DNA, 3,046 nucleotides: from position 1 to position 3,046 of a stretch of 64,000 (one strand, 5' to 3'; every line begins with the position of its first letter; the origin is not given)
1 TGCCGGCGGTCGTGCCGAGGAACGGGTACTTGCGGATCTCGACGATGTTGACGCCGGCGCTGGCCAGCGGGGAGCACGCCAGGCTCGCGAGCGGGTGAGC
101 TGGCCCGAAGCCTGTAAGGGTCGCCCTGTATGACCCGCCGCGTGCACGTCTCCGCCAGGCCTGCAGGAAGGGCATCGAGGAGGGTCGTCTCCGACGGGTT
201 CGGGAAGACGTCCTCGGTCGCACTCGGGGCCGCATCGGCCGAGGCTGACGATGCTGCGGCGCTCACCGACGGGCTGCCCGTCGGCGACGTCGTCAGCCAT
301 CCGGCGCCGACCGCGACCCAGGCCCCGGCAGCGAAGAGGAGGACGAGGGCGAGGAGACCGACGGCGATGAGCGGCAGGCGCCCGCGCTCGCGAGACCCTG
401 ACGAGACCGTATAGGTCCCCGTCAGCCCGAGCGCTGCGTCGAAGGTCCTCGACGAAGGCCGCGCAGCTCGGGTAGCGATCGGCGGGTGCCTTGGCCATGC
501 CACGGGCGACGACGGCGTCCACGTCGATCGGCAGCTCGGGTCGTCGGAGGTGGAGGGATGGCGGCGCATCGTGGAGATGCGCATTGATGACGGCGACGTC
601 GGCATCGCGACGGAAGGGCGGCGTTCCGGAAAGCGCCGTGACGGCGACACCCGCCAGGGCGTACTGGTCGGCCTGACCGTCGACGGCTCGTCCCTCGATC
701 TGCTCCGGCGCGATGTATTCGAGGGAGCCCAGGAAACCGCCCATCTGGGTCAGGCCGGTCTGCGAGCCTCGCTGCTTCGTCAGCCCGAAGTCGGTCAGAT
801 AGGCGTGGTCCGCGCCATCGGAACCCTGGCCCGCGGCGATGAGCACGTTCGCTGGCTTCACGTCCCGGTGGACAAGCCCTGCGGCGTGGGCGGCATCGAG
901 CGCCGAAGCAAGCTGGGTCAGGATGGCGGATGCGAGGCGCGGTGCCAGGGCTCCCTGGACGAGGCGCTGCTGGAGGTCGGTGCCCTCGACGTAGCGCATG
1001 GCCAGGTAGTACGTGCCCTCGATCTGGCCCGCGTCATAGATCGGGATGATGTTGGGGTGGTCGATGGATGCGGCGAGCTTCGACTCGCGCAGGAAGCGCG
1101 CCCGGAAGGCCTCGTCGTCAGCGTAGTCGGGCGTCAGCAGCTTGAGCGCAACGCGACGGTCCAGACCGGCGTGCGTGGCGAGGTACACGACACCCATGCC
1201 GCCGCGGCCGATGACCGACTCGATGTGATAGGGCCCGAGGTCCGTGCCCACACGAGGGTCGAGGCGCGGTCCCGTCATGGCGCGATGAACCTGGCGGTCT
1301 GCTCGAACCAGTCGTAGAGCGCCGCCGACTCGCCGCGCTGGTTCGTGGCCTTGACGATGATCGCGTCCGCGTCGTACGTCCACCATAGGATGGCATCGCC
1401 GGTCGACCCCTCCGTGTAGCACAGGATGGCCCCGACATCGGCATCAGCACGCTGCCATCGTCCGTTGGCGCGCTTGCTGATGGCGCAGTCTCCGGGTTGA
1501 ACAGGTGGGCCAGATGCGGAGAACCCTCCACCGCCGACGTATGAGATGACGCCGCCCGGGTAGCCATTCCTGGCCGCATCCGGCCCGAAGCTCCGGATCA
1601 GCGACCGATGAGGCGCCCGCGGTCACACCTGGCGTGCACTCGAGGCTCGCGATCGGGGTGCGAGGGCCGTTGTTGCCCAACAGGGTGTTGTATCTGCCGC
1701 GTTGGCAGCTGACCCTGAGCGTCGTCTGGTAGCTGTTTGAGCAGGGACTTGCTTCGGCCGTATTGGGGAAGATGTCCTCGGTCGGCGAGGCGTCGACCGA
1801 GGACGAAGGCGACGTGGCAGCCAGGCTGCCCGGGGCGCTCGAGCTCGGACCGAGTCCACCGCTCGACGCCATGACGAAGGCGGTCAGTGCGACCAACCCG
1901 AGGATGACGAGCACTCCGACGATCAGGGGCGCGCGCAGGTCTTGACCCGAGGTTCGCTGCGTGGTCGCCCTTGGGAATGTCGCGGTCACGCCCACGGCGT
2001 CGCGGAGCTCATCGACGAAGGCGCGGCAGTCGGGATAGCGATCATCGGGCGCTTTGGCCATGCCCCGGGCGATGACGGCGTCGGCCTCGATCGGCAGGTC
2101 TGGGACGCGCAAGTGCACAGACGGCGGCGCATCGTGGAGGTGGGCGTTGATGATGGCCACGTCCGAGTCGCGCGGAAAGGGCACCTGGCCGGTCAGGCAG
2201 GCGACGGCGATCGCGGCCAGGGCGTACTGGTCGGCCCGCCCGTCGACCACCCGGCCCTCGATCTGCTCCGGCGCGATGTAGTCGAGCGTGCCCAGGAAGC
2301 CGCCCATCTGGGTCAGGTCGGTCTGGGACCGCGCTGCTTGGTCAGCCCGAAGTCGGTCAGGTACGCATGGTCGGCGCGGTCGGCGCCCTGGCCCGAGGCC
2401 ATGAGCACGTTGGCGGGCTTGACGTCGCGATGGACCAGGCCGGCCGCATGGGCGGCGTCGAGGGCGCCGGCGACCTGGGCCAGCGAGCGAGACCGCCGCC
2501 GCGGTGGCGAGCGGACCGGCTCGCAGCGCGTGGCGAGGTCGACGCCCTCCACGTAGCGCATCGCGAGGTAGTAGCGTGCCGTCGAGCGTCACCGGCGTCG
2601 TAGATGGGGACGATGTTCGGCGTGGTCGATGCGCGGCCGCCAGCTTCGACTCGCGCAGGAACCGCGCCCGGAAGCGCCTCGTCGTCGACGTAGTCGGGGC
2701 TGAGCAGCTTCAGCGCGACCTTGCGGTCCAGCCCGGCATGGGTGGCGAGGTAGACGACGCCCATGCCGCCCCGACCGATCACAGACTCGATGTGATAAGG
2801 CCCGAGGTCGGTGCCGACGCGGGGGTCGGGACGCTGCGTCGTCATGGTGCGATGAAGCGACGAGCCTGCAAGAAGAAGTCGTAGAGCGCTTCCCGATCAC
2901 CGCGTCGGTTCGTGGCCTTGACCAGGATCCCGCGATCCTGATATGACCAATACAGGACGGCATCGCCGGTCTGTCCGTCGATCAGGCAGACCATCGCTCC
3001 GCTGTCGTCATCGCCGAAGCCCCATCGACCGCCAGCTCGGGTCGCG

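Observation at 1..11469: Cyclase-STAND-TPR gene, one PP2C phosphatase and five tandem Ser/Thr kinase paralogs in a single start/stop-overlapping block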

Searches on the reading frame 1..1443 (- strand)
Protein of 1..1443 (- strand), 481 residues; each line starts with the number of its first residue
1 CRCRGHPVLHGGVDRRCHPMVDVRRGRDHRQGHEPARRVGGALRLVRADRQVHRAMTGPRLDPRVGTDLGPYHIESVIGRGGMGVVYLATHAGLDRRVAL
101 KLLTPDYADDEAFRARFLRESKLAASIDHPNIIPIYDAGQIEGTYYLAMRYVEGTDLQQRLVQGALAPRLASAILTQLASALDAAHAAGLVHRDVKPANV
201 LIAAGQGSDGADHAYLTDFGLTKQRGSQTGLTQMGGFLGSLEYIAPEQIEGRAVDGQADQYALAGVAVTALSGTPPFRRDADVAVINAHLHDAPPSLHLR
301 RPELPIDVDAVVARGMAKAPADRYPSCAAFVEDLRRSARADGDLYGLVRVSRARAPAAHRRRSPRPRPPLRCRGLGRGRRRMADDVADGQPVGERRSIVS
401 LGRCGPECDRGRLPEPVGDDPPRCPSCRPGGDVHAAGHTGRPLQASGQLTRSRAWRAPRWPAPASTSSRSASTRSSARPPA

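Call 4: search_protein_families(library=pfam, proteins=[window:1-1443:-], max_evalue=0.01)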
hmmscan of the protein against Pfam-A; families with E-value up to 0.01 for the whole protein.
window:1-1443:- (481 aa): 4 families
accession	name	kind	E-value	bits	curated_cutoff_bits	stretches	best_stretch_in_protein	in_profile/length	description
PF00069.31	Pkinase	-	2.4e-41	142.3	31.7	1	72-292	1-212/263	Protein kinase domain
PF07714.23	PK_Tyr_Ser-Thr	-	1.8e-22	80.3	23.1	1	74-323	3-248/258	Protein tyrosine and serine/threonine kinase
PF01636.29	APH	-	3.4e-05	24.2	23.2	1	87-188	14-110/239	Phosphotransferase enzyme family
PF06293.20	Kdo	-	0.00011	22.1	21.3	1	156-225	104-172/207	Lipopolysaccharide kinase (Kdo/WaaP) family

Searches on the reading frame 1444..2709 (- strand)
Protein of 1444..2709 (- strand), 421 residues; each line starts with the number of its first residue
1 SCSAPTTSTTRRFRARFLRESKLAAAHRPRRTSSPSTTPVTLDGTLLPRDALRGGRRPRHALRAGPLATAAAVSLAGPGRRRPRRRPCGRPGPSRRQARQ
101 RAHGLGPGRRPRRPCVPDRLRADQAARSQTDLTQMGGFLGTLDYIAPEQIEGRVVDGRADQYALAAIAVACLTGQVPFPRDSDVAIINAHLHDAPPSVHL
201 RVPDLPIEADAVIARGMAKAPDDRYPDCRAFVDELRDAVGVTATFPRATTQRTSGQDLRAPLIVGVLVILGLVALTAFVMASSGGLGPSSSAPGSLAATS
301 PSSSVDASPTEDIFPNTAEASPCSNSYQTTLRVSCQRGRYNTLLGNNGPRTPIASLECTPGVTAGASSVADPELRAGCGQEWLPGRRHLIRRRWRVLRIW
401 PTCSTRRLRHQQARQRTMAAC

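Call 4: search_protein_families(library=pfam, proteins=[window:1444-2709:-], max_evalue=0.01)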
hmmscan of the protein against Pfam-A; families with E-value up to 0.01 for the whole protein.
window:1444-2709:- (421 aa): 1 family
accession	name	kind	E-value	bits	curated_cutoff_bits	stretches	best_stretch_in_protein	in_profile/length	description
PF00069.31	Pkinase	-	1.5e-06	28.3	31.7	1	133-193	152-212/263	Protein kinase domain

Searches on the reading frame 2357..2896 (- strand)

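Call 4: search_protein_families(library=pfam, proteins=[window:2357-2896:-], max_evalue=0.01)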
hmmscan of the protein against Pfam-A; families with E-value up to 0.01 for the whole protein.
window:2357-2896:- (179 aa): 1 family
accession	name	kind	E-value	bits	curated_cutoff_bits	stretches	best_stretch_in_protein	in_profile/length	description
PF00069.31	Pkinase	-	0.0002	21.3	31.7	1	34-102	1-67/263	Protein kinase domain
